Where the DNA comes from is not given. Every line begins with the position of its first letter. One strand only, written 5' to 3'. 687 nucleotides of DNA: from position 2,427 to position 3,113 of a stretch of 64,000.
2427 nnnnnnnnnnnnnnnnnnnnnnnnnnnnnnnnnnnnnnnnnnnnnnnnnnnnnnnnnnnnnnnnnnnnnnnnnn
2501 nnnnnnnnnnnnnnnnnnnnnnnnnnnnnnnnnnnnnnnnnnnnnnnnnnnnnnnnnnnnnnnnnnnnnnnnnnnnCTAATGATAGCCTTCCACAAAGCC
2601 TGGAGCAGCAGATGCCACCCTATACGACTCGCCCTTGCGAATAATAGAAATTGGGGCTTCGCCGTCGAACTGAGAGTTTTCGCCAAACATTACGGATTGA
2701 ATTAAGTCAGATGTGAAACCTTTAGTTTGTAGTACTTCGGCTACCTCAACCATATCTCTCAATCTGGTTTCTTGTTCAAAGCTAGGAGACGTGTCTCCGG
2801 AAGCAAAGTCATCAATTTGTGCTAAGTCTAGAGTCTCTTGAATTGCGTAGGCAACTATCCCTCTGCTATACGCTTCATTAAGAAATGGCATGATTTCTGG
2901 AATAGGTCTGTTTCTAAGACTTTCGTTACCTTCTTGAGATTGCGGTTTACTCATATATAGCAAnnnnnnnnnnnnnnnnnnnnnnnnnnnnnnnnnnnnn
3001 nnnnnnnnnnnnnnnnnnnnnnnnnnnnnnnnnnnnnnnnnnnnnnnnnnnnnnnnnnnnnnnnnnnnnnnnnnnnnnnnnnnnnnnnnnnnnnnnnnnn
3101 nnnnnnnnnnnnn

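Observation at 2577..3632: Candidate two-gene toxin/abortive-infection-like cassette: HEPN-like RNxxxxH protein plus DUF2384-like protein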

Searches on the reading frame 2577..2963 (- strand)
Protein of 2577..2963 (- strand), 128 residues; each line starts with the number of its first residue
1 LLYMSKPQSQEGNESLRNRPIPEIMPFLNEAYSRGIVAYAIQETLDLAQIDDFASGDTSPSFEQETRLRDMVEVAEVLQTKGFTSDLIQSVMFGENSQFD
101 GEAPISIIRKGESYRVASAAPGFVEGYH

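Call 3: search_protein_families(library=pfam, proteins=[window:2577-2963:-], max_evalue=10)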
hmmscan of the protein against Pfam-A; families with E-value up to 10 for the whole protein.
window:2577-2963:- (128 aa): 3 families
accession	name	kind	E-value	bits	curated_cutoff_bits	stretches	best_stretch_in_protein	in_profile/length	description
PF05295.16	Luciferase_N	-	0.019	15.4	25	1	27-76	8-57/82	Luciferase/LBP N-terminal domain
PF21981.2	RecX_HTH3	-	0.042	14.4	26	1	78-92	34-48/48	RecX, third three-helix domain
PF18367.6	Rv2175c_C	-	0.17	12.4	26.4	1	76-120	9-52/56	Rv2175c C-terminal domain of unknown function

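Call 4: search_protein_families(library=padloc, proteins=[window:2577-2963:-], max_evalue=10)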
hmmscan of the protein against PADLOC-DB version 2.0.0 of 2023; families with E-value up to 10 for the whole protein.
window:2577-2963:- (128 aa): 1 family
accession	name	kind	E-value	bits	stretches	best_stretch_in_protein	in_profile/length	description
PDLC00611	ZorB1|ZorB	-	0.011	13.4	1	6-80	49-123/240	MotB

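Call 5: search_protein_families(library=ncbifam, proteins=[window:2577-2963:-], max_evalue=10)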
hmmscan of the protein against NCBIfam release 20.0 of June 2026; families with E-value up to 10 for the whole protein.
window:2577-2963:- (128 aa): 0 families

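Call 7: find_homologous_proteins(query=window:2577-2963:-)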
Query window:2577-2963:- (128 aa): 2 proteins with E <= 0.001 among 7 candidates.
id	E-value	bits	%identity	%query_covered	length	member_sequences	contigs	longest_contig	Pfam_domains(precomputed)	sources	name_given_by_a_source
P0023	1.7e-73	262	99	98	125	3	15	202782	-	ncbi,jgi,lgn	jgi:hypothetical protein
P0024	4.4e-43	164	62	98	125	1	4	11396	-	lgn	-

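Call 13: find_encoding_contigs(protein=P0023, flank=6000, max_places=10)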
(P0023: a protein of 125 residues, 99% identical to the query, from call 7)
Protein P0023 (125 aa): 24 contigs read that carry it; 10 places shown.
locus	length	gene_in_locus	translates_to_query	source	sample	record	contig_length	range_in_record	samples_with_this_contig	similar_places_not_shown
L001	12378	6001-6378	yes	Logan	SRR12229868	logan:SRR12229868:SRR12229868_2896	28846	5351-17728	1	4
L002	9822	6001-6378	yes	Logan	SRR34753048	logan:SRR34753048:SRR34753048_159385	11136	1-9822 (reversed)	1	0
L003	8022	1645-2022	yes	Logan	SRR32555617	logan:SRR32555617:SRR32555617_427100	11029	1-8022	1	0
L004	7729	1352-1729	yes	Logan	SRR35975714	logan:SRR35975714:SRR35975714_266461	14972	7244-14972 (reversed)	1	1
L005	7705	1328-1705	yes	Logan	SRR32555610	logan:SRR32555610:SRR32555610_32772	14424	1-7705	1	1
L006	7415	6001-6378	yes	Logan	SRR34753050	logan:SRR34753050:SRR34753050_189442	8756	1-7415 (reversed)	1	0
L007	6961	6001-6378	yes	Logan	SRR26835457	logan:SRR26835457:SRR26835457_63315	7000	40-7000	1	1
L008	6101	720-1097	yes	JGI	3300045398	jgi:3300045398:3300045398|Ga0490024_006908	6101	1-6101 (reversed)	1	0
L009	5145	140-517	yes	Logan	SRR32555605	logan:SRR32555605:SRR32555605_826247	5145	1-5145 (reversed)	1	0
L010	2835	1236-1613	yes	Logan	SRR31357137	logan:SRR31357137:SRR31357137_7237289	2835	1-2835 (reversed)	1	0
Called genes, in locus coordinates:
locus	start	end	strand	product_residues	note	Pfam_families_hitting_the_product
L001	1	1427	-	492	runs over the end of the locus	PF00239:Resolvase, PF07508:Recombinase, PF13408:Zn_ribbon_recom (weak)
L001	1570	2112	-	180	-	-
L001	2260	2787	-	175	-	-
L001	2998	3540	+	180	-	-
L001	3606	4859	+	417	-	-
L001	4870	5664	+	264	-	-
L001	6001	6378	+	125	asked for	-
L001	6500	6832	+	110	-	PF04993:TfoX_N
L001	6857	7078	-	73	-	-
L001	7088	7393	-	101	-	PF01638:HxlR, PF12802:MarR_2 (weak)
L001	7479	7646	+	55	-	-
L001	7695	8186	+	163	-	PF03703:bPH_2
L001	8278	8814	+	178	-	PF08002:DUF1697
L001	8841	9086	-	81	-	-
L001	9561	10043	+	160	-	PF00085:Thioredoxin (weak)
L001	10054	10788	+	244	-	PF02683:DsbD_TM, PF13386:DsbD_2 (weak)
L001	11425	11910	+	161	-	-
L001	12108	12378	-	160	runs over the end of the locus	PF01243:PNPOx_N, PF12900:Pyridox_ox_2 (weak), PF16242:Pyrid_ox_like (weak)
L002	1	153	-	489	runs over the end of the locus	?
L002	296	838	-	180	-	-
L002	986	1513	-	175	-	-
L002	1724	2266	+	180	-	-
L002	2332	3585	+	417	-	-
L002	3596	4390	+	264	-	-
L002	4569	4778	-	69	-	-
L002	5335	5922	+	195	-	-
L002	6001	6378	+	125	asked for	-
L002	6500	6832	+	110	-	PF04993:TfoX_N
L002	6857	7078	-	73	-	-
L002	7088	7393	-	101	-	PF01638:HxlR, PF12802:MarR_2 (weak)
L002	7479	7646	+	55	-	-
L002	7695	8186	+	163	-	PF03703:bPH_2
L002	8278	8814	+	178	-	PF08002:DUF1697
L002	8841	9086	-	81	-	-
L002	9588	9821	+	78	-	?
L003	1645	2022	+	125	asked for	-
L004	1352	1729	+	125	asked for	-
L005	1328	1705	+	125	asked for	-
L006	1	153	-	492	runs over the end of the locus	PF00239:Resolvase, PF07508:Recombinase, PF13408:Zn_ribbon_recom (weak)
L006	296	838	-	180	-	-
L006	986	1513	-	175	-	-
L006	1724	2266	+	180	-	-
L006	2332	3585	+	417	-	-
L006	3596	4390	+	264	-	-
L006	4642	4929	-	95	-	-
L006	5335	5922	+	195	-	-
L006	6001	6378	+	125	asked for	-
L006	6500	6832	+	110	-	PF04993:TfoX_N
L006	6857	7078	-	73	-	-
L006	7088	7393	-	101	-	PF01638:HxlR, PF12802:MarR_2 (weak)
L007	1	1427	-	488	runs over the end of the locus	?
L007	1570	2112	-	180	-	-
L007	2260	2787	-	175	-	-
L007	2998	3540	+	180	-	-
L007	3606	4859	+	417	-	-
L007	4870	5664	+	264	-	-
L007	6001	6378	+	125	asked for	-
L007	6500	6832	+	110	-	PF04993:TfoX_N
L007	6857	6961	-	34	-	?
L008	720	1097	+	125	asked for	-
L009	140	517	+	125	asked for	-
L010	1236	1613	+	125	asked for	-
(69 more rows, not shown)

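Call 18: search_solved_structures(query=A2, max_evalue=10, show_alignments=3)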
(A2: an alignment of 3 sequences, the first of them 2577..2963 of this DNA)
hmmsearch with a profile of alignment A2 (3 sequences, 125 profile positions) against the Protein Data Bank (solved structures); distinct sequences matched with E-value up to 10: 2.
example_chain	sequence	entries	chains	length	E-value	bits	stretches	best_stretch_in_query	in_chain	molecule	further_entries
6fkg_C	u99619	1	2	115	0.21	15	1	49-123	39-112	Rv1990c (MbcA)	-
2wag_A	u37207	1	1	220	1.3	12.5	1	18-50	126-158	LYSOZYME, PUTATIVE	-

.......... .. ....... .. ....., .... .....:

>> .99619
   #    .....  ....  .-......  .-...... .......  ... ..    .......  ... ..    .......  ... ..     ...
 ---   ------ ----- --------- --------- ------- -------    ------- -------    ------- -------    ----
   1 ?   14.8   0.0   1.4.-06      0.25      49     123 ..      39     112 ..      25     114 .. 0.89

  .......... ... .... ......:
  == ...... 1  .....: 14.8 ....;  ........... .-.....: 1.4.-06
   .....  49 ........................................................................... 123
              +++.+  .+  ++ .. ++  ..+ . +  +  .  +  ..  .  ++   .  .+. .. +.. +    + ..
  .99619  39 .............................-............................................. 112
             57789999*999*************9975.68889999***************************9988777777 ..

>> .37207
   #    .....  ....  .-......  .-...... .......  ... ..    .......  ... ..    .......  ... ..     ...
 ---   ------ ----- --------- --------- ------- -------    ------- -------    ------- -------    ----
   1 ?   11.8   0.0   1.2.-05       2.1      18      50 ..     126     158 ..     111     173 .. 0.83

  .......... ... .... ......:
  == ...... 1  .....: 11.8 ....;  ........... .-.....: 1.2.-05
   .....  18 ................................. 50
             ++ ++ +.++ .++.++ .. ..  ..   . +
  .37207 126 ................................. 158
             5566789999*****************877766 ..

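Call 21: search_protein_families(library=phrogs, proteins=[window:2577-2954:-], max_evalue=10)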
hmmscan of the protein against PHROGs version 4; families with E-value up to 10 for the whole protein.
window:2577-2954:- (125 aa): 1 family
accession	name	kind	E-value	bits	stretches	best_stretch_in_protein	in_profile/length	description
phrog_21194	-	unknown function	0.21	11.7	1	70-122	222-275/295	-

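Call 24: find_homologous_proteins(query=A2, max_evalue=10)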
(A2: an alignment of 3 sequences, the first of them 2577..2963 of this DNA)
Query A2 (3 sequences) (128 aa, profile of the alignment): 5 proteins with E <= 10 among 368 candidates.
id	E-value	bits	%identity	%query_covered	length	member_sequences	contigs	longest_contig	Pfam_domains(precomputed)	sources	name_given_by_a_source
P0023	2.4e-74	265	99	98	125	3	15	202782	-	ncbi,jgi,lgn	jgi:hypothetical protein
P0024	3.2e-70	252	62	98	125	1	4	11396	-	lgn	-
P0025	5.2e-59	216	62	98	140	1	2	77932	-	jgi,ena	-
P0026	6.7e-46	173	57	98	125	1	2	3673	-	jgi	jgi:hypothetical protein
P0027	9.0e-35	138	51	88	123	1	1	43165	-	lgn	-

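Call 25: find_encoding_contigs(protein=P0025, flank=5000, max_places=3)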
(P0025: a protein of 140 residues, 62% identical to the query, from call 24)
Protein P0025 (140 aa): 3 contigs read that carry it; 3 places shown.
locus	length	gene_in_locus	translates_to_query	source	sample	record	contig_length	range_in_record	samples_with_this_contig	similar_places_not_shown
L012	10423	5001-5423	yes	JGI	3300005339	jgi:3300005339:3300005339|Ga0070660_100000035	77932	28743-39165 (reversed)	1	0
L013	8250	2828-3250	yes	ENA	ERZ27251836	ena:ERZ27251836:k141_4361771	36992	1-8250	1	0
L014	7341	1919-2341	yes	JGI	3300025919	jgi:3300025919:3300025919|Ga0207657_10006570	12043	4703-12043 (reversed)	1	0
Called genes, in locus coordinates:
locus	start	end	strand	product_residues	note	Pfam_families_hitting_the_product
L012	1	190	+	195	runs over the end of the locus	PF11611:DUF4352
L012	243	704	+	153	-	PF01668:SmpB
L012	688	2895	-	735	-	-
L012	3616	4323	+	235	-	PF00563:EAL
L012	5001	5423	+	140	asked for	-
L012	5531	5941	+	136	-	-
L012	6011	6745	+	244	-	PF01988:VIT1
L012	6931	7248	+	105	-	-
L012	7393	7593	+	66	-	-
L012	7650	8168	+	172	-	PF04542:Sigma70_r2, PF08281:Sigma70_r4_2, PF04545:Sigma70_r4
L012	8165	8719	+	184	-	-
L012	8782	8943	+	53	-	-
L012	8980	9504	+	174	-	PF03640:Lipoprotein_15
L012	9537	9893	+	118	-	PF07681:DoxX (weak)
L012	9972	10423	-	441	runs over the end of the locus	-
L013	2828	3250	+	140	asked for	-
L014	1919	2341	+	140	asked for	-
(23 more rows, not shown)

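Call 26: find_encoding_contigs(protein=P0027, flank=5000, max_places=3)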
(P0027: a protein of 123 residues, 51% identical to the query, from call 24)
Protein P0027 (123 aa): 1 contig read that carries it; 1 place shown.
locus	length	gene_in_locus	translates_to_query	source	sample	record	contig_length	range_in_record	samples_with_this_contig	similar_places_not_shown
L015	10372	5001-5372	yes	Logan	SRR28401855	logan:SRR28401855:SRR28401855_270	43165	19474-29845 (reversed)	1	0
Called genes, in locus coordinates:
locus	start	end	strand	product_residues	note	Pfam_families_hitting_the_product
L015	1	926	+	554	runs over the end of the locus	PF02142:MGS, PF01808:AICARFT_IMPCHas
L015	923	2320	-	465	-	PF00206:Lyase_1, PF08328:ASL_C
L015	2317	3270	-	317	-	PF01259:SAICAR_synt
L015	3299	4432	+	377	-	PF22660:RS_preATP-grasp-like, PF02786:CPSase_L_D2, PF02222:ATP-grasp, PF07478:Dala_Dala_lig_C (faint), PF21244:PurT_C (weak), PF17769:PurK_C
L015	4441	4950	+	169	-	PF00731:AIRC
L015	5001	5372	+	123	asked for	-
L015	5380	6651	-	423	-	PF02844:GARS_N, PF01071:GARS_A, PF02786:CPSase_L_D2, PF02843:GARS_C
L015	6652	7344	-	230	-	PF00551:Formyl_trans_N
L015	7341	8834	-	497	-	PF13522:GATase_6, PF13537:GATase_7, PF00156:Pribosyltran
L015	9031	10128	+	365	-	PF00586:AIRS, PF02769:AIRS_C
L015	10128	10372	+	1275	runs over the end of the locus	PF18076:FGAR-AT_N, PF18072:FGAR-AT_linker, PF02769:AIRS_C, PF22689:FGAR-AT_PurM_N-like, PF02769:AIRS_C, PF13507:GATase_5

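Call 27: find_encoding_contigs(protein=P0024, flank=5000, max_places=4)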
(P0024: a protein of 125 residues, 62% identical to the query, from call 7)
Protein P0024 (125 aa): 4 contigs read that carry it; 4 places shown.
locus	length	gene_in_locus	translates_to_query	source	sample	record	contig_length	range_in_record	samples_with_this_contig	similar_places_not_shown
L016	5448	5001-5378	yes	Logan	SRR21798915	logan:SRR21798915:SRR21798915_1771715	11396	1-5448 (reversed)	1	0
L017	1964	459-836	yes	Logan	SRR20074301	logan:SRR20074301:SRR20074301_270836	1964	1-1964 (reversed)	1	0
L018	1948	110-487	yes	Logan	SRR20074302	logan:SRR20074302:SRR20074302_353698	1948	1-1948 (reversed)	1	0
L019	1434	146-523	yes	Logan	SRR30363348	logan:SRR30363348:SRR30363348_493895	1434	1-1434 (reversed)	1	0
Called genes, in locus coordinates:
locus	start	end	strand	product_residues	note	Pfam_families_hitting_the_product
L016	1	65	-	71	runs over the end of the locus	-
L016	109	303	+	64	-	-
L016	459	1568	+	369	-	PF00004:AAA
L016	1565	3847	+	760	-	PF00082:Peptidase_S8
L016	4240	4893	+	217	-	PF00300:His_Phos_1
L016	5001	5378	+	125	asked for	-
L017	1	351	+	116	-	?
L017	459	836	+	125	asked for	-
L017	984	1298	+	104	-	-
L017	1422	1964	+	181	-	?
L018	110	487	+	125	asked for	-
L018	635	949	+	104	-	-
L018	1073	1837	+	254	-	PF18761:Heliorhodopsin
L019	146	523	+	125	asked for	-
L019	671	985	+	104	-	-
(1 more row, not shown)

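Call 44: predict_structure(alignment_id=A5)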
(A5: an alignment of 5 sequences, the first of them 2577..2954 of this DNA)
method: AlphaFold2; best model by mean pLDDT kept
length: 125 residues; sequences in the alignment: 5
mean_pLDDT: 81.8   pTM: 0.76
mean pLDDT of the five models: 81.8, 70.9, 68.1, 65.0, 48.7
residues with pLDDT >= 90: 39; 70-90: 69; 50-70: 6; < 50: 11
segments of 3 or more residues with pLDDT < 50: 1-9
pLDDT, mean of each block of 10 residues (from residue 1): 42 86 92 89 90 91 92 85 85 78 87 79 53
secondary structure, 60 per line:
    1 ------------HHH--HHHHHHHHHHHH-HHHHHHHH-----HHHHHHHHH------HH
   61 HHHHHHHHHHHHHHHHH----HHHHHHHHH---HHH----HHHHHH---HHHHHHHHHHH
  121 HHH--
elements in order: H18-29 H31-38 H44-52 H59-77 H82-90 H101-106 H110-123

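Call 58: find_related_loci(query=A5, collection=genome_contigs, flank=5000)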
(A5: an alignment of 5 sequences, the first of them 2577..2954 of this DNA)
Query A5 (125 aa) in genome_contigs; peptide patterns used: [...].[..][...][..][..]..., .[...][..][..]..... (x = any residue, [..] = any of these).
57 stretches matched a pattern; 1 encode a relative of the query (tblastn E <= 1e-3); 1 distinct loci.
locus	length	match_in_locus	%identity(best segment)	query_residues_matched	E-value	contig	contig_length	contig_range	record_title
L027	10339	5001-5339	27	15-125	1e-10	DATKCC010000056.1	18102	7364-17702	MAG TPA_asm: Thermoanaerobaculia bacterium isolate SMAG_U14436 k141_3156335, whole genome shotgun sequence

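Call 60: search_protein_families(library=pfam, proteins=[P0024, P0025, P0026, P0027], max_evalue=10)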
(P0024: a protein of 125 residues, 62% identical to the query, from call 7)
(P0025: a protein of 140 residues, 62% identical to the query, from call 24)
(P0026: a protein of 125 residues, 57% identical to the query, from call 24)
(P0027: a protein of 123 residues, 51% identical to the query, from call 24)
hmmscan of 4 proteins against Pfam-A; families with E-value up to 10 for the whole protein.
P0024 (125 aa): 0 families

P0025 (140 aa): 1 family
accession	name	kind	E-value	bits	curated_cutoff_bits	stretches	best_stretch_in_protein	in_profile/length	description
PF08717.15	CoV_NSP8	-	0.2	11.9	27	1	76-125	63-112/197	Coronavirus replicase NSP8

P0026 (125 aa): 0 families

P0027 (123 aa): 1 family
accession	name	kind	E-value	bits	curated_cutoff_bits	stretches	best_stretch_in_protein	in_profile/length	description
PF07146.16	DUF1389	-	0.27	10.9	29.6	1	13-56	33-77/311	Protein of unknown function (DUF1389)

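Call 83: list_cluster_members(proteins=[P0023, P0010, P0001])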
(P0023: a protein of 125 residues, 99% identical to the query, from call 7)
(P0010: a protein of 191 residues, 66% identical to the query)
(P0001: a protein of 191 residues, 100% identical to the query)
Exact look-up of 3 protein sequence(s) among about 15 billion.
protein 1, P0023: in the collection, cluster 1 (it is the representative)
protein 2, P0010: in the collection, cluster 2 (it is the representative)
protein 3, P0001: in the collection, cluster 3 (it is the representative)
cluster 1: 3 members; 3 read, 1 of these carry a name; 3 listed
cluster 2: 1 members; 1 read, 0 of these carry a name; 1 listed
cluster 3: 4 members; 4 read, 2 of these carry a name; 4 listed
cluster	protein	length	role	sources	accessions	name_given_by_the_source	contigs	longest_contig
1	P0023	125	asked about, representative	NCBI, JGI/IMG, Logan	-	hypothetical protein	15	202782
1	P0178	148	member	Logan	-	-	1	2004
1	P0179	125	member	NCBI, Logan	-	-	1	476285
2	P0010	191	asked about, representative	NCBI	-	-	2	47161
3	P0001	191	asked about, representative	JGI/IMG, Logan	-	hypothetical protein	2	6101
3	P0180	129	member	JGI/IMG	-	hypothetical protein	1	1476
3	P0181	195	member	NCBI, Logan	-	-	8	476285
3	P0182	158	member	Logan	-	-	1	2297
